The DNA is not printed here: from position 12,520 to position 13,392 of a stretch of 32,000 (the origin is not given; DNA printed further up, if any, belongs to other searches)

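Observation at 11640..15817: Divergent three-gene orphan module of anchored extracellular proteins: candidate undescribed archaeal surface-fibre/adhesion system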

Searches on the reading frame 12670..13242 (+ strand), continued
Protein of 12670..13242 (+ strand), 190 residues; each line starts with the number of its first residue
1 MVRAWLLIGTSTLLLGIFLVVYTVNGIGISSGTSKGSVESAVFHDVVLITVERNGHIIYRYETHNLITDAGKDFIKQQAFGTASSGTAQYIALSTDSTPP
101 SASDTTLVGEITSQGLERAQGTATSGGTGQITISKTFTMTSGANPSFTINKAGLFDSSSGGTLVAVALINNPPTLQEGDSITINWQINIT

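Call 60: search_protein_families(library=phrogs, proteins=[L037:108-1814:+, L037:2504-3199:+, L037:5716-6729:+, L037:7517-8365:+, L037:8804-9274:+, L037:9432-9992:+, L037:10410-11885:+, L037:12188-13681:+, L037:13686-15347:+, L037:15988-17091:+], max_evalue=0.001)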
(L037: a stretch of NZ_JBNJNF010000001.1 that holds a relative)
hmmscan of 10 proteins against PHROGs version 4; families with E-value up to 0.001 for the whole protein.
L037:108-1814:+ (568 aa): 11 families
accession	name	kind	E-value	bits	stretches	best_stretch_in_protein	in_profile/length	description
phrog_2478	-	DNA, RNA and nucleotide metabolism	2.2e-163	546.5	1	50-554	347-848/854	DNA polymerase/primase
phrog_1156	-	DNA, RNA and nucleotide metabolism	2.6e-111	374.6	1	22-559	268-838/855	DNA primase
phrog_6088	-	DNA, RNA and nucleotide metabolism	2e-102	345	1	107-547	327-764/772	DNA primase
phrog_1829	-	DNA, RNA and nucleotide metabolism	4.3e-93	313.8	1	106-551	318-760/772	DNA primase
phrog_16950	-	DNA, RNA and nucleotide metabolism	4.1e-65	221.1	1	104-529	358-811/843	DNA primase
phrog_1883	-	DNA, RNA and nucleotide metabolism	4e-63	214.9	1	202-550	405-751/756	DNA helicase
phrog_864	-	DNA, RNA and nucleotide metabolism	4e-61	208.7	1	108-534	202-607/1064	DNA primase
phrog_7601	-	unknown function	1.3e-33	117.7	1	270-556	3-281/289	-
phrog_19930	-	DNA, RNA and nucleotide metabolism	2e-16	60.5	1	2-90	265-354/865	DNA polymerase/primase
phrog_16213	-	DNA, RNA and nucleotide metabolism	2e-16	60.5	1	214-555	316-663/732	DNA primase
phrog_19785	-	DNA, RNA and nucleotide metabolism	0.00011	21.5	1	267-429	442-599/745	DNA polymerase/primase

L037:2504-3199:+ (231 aa): 2 families
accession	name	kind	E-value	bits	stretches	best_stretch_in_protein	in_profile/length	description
phrog_3678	-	unknown function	3e-30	106.7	1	16-207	11-203/213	-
phrog_9231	-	head and packaging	9.4e-06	26.5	1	16-67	26-77/240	terminase small subunit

L037:5716-6729:+ (337 aa): 0 families

L037:7517-8365:+ (282 aa): 1 family
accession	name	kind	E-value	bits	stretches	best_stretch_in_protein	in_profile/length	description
phrog_2765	-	other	9.3e-09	35.6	1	120-262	5-129/443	PhoH-like phosphate starvation-inducible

L037:8804-9274:+ (156 aa): 1 family
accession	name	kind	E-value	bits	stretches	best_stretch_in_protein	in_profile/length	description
phrog_15751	-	unknown function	3.4e-07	31.7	1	115-137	26-48/58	-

L037:9432-9992:+ (186 aa): 0 families

L037:10410-11885:+ (491 aa): 0 families

L037:12188-13681:+ (497 aa): 6 families
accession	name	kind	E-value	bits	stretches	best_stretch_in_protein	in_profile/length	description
phrog_38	-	head and packaging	1.5e-95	322.5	1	36-469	290-704/760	terminase large subunit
phrog_5573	-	head and packaging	4.3e-47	161.6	1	216-468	5-234/250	terminase large subunit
phrog_4758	-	head and packaging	1.2e-40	140.3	1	47-233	47-238/243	terminase large subunit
phrog_979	-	head and packaging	4.6e-16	59.6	1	285-471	410-602/642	terminase large subunit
phrog_30251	-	head and packaging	6.1e-08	32.4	1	58-228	56-237/799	terminase large subunit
phrog_12171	-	head and packaging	1.8e-07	32.2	1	389-469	21-96/110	terminase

L037:13686-15347:+ (553 aa): 1 family
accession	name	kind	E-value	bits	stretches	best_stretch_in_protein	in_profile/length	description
phrog_10963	-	head and packaging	3.7e-111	373.2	1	61-511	60-464/503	portal protein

L037:15988-17091:+ (367 aa): 9 families
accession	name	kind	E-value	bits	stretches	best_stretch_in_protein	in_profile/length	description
phrog_115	-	head and packaging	1.5e-14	55.1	1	86-296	119-323/665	minor head protein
phrog_241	-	head and packaging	6.3e-12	46.3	1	87-351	68-345/679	head morphogenesis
phrog_6577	-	unknown function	1e-10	41.6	1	87-301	24-240/1066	-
phrog_595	-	head and packaging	1.6e-10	41.9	1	81-304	95-312/513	head maturation protease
phrog_4728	-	head and packaging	8.6e-10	39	1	183-297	189-306/591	head morphogenesis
phrog_2468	-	head and packaging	1.7e-08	35.3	1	82-275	71-241/303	head morphogenesis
phrog_7625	-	head and packaging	5.9e-07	29.7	1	180-300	129-258/504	head morphogenesis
phrog_2841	-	head and packaging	3.4e-05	24.1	1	180-292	197-308/525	minor head protein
phrog_758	-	head and packaging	0.00058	20.3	1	63-289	66-289/326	head morphogenesis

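Call 62: search_protein_families(library=pfam, proteins=[L037:10410-11885:+, L032:10410-12086:+, L039:2897-4786:+, L042:5744-7441:+, L031:10549-15591:+, L025:495-7415:-, L030:10593-14579:+, L029:2166-3746:+, L020:1332-6515:-], max_evalue=0.01)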
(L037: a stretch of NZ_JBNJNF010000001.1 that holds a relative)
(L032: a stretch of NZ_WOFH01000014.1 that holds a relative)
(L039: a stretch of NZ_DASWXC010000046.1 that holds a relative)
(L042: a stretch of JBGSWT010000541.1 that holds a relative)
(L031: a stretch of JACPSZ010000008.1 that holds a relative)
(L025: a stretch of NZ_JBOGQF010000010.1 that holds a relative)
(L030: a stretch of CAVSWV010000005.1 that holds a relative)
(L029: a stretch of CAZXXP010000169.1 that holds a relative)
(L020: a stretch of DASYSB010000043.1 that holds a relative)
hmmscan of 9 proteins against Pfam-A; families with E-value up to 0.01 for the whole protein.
L037:10410-11885:+ (491 aa): 0 families

L032:10410-12086:+ (558 aa): 0 families

L039:2897-4786:+ (629 aa): 0 families

L042:5744-7441:+ (565 aa): 1 family
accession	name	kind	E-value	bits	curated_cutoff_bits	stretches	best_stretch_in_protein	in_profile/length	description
PF21722.4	Gly_rich_2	-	1.9e-15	58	24.3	1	8-223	4-225/226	Glycine-rich domain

L031:10549-15591:+ (1680 aa): 2 families
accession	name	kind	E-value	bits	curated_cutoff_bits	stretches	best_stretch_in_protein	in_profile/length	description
PF08385.17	DHC_N1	-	0.0007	18.8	28.3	0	575-635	87-152/562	Dynein heavy chain, N-terminal region 1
PF09069.17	EF-hand_3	-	0.0015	19.2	21.7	0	648-695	16-63/89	EF-hand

L025:495-7415:- (2306 aa): 0 families

L030:10593-14579:+ (1328 aa): 0 families

L029:2166-3746:+ (527 aa): 1 family
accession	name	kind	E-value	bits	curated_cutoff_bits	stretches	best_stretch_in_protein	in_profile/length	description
PF19078.6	Big_12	-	0.0064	17.1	27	1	314-352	52-91/102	Bacterial Ig-like domain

L020:1332-6515:- (1727 aa): 0 families

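Call 66: search_solved_structures(query=L028:13796-14755:+, max_evalue=1, show_alignments=1)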
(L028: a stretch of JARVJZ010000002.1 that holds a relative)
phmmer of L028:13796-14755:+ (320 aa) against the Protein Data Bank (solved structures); distinct sequences matched with E-value up to 1: 7.
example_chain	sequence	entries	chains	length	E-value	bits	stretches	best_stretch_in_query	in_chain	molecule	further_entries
5h7c_A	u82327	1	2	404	4e-09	40.2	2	53-228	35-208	Immunoglobulin G-binding protein A, DHR14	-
5cwh_A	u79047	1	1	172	5.4e-05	26.6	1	69-228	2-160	Designed helical repeat protein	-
5h78_A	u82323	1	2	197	7.4e-05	26.2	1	69-224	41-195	cAMP-dependent protein kinase type II-alpha regulatory subunit,DHR14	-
6w2v_A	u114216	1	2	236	0.00028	24.3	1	69-198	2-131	Junction 23 DHR14-DHR18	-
6w2w_A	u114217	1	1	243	0.14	15.4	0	69-138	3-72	Junction 24 DHR14-DHR18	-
8fbk_A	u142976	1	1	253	0.38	14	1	63-230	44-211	KWOCA_65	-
4ow2_A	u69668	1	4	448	0.4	14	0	7-227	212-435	Yop effector YopM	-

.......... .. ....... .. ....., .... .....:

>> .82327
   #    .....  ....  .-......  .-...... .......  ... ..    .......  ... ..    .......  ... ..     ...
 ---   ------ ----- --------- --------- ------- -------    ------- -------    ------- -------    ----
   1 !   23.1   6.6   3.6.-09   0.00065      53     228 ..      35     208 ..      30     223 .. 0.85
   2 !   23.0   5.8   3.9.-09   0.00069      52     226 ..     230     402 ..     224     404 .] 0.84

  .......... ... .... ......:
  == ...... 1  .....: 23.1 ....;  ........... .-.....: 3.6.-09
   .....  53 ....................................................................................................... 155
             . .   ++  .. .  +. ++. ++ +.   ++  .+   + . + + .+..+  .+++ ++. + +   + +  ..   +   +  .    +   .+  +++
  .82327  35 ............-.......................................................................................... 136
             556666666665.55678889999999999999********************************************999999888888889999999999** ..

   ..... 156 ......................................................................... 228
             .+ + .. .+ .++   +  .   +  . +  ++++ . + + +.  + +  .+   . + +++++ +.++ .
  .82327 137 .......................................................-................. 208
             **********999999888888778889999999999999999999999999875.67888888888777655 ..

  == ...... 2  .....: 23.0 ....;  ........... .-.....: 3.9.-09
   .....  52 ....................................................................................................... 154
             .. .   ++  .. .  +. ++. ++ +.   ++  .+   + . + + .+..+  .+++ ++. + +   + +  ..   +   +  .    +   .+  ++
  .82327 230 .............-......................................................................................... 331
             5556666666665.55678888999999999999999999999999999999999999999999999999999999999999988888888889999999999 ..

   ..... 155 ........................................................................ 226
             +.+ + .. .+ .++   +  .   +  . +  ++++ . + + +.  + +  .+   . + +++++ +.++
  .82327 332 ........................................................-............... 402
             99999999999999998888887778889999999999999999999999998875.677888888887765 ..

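Call 69: search_protein_families(library=pfam, proteins=[L031:40-2922:+, L031:4147-4779:+, L031:5040-6293:-, L031:8713-9816:+, L031:17337-19025:-, L028:883-1869:-, L028:1848-2858:-, L028:3032-4750:+, L028:4795-5727:+, L028:7843-8670:-], max_evalue=0.001)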
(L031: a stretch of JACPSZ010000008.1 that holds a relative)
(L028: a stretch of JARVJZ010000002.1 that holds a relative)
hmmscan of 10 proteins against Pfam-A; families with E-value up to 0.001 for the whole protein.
L031:40-2922:+ (960 aa): 4 families
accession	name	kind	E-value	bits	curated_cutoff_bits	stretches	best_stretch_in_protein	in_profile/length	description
PF04998.22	RNA_pol_Rpb1_5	-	2.8e-84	283.2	28.5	1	487-908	1-265/267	RNA polymerase Rpb1, domain 5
PF00623.25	RNA_pol_Rpb1_2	-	3.3e-70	236.1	25.3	1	18-185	1-166/166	RNA polymerase Rpb1, domain 2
PF04983.23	RNA_pol_Rpb1_3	-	1.8e-35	122.7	28.9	1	188-348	1-161/162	RNA polymerase Rpb1, domain 3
PF05000.22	RNA_pol_Rpb1_4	-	1.4e-23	83.3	24.8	1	376-480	3-107/107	RNA polymerase Rpb1, domain 4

L031:4147-4779:+ (210 aa): 1 family
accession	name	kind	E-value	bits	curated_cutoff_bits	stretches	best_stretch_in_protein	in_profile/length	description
PF00177.27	Ribosomal_S7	-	2.2e-43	147.8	24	1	40-210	5-148/148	Ribosomal protein S7p/S5e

L031:5040-6293:- (417 aa): 1 family
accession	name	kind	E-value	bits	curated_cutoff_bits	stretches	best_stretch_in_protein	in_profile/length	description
PF01978.25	TrmB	-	5.3e-10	39.4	25.6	1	20-84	3-67/68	Sugar-specific transcriptional regulator TrmB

L031:8713-9816:+ (367 aa): 2 families
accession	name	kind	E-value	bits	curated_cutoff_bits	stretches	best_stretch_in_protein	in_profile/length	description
PF13404.12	HTH_AsnC-type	-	2.4e-10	40.5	27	1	193-222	2-31/42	AsnC-type helix-turn-helix domain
PF13412.12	HTH_24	-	2.9e-07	30.4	21.9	1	193-221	2-30/48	Winged helix-turn-helix DNA-binding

L031:17337-19025:- (562 aa): 2 families
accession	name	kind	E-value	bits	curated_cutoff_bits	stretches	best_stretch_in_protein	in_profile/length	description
PF01978.25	TrmB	-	5.5e-15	55.4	25.6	1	16-83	1-68/68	Sugar-specific transcriptional regulator TrmB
PF11495.14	Regulator_TrmB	-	3e-08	33.6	22.2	1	284-389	2-101/233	Archaeal transcriptional regulator TrmB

L028:883-1869:- (328 aa): 2 families
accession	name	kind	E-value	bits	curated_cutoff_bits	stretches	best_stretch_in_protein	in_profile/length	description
PF00005.33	ABC_tran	-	5.8e-34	118.1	25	1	35-186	2-136/137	ABC transporter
PF08352.17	oligo_HPY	-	2.2e-22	79.6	27.1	1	238-303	1-65/65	Oligopeptide/dipeptide transporter, C-terminal region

L028:1848-2858:- (336 aa): 4 families
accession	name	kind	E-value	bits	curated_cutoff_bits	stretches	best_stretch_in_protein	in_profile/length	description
PF00005.33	ABC_tran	-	2.3e-30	106.4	25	1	31-189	2-137/137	ABC transporter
PF08352.17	oligo_HPY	-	4.4e-20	72.3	27.1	1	240-305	1-65/65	Oligopeptide/dipeptide transporter, C-terminal region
PF13304.12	AAA_21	-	1.4e-06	29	27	1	158-224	235-303/304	AAA domain, putative AbiEii toxin, Type IV TA system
PF13401.12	AAA_22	-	0.00072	20.3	27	0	45-217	10-121/130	AAA domain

L028:3032-4750:+ (572 aa): 1 family
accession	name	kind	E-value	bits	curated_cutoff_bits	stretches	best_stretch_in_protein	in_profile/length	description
PF00496.27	SBP_bac_5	-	1.7e-85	287.8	32.4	1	138-496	1-364/368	Bacterial extracellular solute-binding proteins, family 5 Middle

L028:4795-5727:+ (310 aa): 2 families
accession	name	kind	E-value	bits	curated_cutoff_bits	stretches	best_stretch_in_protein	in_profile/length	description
PF00528.27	BPD_transp_1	-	4.2e-46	157.4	26.4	1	117-307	1-182/184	Binding-protein-dependent transport system inner membrane component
PF19300.4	BPD_transp_1_N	-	1.2e-13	51.6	23.8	1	8-105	3-113/114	Binding-prot-dependent transport system membrane comp, N-term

L028:7843-8670:- (275 aa): 1 family
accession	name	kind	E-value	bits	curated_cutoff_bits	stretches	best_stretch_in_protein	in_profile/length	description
PF02633.19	Creatininase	-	8.5e-65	218.9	31.3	1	11-255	1-237/238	Creatinine amidohydrolase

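Call 82: fold_search(model_id=the predicted structure, library=viral)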
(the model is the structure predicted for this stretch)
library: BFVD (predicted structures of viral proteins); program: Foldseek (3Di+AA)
matches with E <= 10: 616; with E <= 0.001: 70
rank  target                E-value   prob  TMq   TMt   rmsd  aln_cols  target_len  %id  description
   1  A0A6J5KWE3            2.9e-11  1.00  0.68  0.85   2.4       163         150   24  Uncharacterized protein [uncultured Caudovirales phage]
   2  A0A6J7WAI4            3.1e-10  1.00  0.65  0.63   8.8       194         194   19  Uncharacterized protein [uncultured Caudovirales phage]
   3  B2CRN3                4.7e-10  1.00  0.65  0.74   3.8       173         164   18  Uncharacterized protein [Betalipothrixvirus uzonense]
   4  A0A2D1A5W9            5.3e-10  1.00  0.69  0.78   2.5       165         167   19  (no name in the UniProt tables at hand)
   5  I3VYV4                5.9e-10  1.00  0.70  0.85   2.4       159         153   21  (no name in the UniProt tables at hand)
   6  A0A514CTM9            7.7e-10  1.00  0.64  0.80   2.8       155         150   19  (no name in the UniProt tables at hand)
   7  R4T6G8                1.7e-09  1.00  0.62  0.58   3.3       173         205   22  Uncharacterized protein [Haloarcula hispanica tailed virus 1]
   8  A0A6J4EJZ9            2.1e-09  1.00  0.64  0.73   3.7       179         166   17  (no name in the UniProt tables at hand)
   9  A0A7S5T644            3.1e-09  1.00  0.63  0.64  10.3       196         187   16  (no name in the UniProt tables at hand)
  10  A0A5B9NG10            4.8e-09  1.00  0.59  0.37   3.8       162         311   25  Tail fiber [Stenotrophomonas phage Ponderosa]
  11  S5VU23                8.7e-09  1.00  0.65  0.67   5.4       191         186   15  Uncharacterized protein [Campylobacter phage CP8]
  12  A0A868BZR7            3.2e-08  1.00  0.56  0.38   5.1       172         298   17  Tail fiber protein [Xanthomonas phage Xaa_vB_phi31]
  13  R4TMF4                4.2e-08  1.00  0.64  0.65   3.5       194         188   13  Uncharacterized protein [Halogranum tailed virus 1]
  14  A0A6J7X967            7.2e-08  1.00  0.59  0.61   7.7       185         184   15  Uncharacterized protein [uncultured Caudovirales phage]
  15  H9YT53                8.0e-08  1.00  0.58  0.62   5.1       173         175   19  (no name in the UniProt tables at hand)
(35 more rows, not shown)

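Call 83: search_protein_representatives(alignment_id=A1)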
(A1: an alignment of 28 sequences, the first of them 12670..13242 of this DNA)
Query: 28 sequences, 186 profile positions. Proteins with E-value up to 0.001 (for the whole library): 5967; up to 1e-10: 2352; up to 1e-30: 178. The best 150 are listed.
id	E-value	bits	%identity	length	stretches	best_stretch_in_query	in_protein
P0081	2.0e-74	265.2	-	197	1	30-186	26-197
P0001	2.0e-65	235.9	-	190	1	2-186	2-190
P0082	2.2e-62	226.0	-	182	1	13-186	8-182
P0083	3.7e-62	225.3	-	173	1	18-185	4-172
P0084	4.1e-59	215.4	-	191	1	5-186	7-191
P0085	6.7e-59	214.7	-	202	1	2-186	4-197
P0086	2.7e-55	202.9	-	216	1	31-186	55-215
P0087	4.3e-55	202.2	-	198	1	7-186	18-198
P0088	1.4e-53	197.3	-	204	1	3-186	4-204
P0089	2.4e-52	193.3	-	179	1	12-186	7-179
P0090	2.7e-52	193.1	-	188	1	2-186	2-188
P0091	4.4e-50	185.9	-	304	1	32-185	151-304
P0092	7.8e-50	185.1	-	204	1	7-186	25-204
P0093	9.4e-50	184.8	-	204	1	6-186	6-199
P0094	4.1e-49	182.7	-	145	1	51-186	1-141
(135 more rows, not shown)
